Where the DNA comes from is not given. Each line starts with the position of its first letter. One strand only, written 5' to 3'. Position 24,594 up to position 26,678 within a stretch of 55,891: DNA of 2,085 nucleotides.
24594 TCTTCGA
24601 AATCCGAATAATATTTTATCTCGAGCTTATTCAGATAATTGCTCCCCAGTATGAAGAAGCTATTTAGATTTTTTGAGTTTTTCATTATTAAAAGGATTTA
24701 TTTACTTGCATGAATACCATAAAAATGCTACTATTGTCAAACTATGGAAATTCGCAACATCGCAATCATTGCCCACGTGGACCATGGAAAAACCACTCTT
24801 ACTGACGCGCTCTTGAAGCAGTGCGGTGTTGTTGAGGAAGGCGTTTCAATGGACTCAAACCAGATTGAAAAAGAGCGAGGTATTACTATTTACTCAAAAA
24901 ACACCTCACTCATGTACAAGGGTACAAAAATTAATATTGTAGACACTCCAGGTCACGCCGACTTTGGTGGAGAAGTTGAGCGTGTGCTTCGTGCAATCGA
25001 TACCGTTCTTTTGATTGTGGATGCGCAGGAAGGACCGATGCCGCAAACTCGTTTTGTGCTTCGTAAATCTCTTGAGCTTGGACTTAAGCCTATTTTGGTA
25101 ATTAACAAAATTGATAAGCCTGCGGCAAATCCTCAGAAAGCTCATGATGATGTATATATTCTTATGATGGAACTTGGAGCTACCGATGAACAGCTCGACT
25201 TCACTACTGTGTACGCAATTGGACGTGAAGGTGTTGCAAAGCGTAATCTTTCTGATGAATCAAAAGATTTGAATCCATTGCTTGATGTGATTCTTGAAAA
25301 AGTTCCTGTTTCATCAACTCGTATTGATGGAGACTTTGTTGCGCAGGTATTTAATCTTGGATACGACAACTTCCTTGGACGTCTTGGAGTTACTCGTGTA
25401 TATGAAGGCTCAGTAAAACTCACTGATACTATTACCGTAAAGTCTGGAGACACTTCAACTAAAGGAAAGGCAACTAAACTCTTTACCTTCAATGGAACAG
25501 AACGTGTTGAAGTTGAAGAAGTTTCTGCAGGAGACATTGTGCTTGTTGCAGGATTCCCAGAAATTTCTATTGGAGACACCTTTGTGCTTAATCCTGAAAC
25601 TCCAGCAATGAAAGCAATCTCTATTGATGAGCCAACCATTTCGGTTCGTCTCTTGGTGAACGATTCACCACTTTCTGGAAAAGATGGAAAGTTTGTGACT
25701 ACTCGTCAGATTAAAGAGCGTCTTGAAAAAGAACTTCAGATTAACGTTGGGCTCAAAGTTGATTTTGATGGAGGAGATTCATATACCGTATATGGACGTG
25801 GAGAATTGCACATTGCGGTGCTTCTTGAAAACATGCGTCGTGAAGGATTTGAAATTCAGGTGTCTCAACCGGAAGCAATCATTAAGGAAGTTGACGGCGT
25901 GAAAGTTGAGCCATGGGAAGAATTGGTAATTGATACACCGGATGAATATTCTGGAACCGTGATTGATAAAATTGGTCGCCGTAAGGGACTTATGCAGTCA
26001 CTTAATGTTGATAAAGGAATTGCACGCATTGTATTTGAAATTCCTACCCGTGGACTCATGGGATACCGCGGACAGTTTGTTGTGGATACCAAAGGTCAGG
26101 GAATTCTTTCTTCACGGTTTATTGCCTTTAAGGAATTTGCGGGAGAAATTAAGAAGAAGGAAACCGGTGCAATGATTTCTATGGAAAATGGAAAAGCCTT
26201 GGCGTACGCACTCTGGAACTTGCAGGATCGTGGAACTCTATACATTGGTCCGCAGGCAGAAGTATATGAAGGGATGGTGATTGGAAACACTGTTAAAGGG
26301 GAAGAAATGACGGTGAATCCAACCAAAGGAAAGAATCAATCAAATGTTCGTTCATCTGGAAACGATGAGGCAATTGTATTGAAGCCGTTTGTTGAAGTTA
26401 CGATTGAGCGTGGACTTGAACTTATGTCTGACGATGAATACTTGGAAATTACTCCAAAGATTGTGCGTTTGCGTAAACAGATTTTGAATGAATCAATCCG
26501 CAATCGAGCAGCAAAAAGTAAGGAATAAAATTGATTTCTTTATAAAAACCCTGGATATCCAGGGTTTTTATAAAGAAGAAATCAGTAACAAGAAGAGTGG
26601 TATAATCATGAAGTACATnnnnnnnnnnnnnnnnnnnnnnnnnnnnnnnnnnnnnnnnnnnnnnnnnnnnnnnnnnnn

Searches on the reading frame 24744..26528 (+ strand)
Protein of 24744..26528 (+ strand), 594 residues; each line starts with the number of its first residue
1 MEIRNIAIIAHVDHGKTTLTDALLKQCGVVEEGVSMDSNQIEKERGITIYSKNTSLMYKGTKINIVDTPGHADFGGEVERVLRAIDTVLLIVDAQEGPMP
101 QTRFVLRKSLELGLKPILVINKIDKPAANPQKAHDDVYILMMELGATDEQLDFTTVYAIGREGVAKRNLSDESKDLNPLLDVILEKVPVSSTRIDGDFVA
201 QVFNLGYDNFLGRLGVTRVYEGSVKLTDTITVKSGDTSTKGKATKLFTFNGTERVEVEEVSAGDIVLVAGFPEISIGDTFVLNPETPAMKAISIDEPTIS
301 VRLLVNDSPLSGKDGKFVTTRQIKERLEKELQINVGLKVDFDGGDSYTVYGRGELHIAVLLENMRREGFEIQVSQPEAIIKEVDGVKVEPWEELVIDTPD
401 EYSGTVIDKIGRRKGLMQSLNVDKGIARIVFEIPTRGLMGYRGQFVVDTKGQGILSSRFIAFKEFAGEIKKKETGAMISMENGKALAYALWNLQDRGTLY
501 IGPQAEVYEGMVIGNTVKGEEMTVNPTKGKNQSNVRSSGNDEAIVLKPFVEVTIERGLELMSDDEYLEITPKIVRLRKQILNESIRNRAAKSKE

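Call 60: search_protein_families(library=ncbifam, proteins=[window:24744-26528:+], max_evalue=1e-10)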
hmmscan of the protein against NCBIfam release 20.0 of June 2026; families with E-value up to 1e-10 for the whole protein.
window:24744-26528:+ (594 aa): 29 families (the best 25 are shown)
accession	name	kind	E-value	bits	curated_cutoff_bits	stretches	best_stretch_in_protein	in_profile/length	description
TIGR01394.1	TypA_BipA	equivalog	6.1e-239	794.2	757.3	1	3-588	1-594/594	translational GTPase TypA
NF007583.0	PRK10218.1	equivalog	7.9e-186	618.6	1260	1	2-592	4-603/607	ribosome-dependent GTPase TypA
TIGR00484.1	EF-G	equivalog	6e-61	206.5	659.4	2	2-137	9-151/691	elongation factor G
NF009381.0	PRK12740.1-5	subfamily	1.3e-56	192.4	583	2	2-136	8-149/692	elongation factor G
TIGR00490.1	aEF-2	equivalog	2.6e-56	191.1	738.45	2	3-125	19-150/720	elongation factor EF-2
NF012153.1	tet_protect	equivalog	1.3e-52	178.9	775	1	5-138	2-142/614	tetracycline resistance ribosomal protection protein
TIGR01393.1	lepA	equivalog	6.2e-50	170.2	533.9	1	2-282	2-275/595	translation elongation factor 4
NF033148.1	tet_protect_M_W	exception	2.4e-40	138.5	1100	1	1-136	1-143/639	TetM/TetW/TetO/TetS family tetracycline resistance ribosomal protection protein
NF009891.0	PRK13351.1-1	equivalog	2.4e-38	132.2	597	2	2-128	8-141/681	elongation factor G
NF000120.3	47473_otr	exception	5e-38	131.1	900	1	5-140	4-146/608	tetracycline resistance ribosomal protection protein Otr(A)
NF009377.1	PRK12740.1-1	equivalog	3.7e-37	128.1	890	1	2-133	12-150/700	elongation factor G-like protein EF-G2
NF012155.1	tet_protect_M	exception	1.3e-35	122.7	1420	1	1-129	1-136/639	tetracycline resistance ribosomal protection protein Tet(M)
NF012154.0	tet_protect_Q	exception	6e-34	117.3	1425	1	1-137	1-144/638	tetracycline resistance ribosomal protection protein Tet(Q)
NF058620.1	EFG2_Bacteroid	exception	8e-31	107.1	1000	1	2-133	8-146/717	elongation factor G2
NF001964.0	PRK00741.1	equivalog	1e-29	103.4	473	1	4-137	13-157/529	peptide chain release factor 3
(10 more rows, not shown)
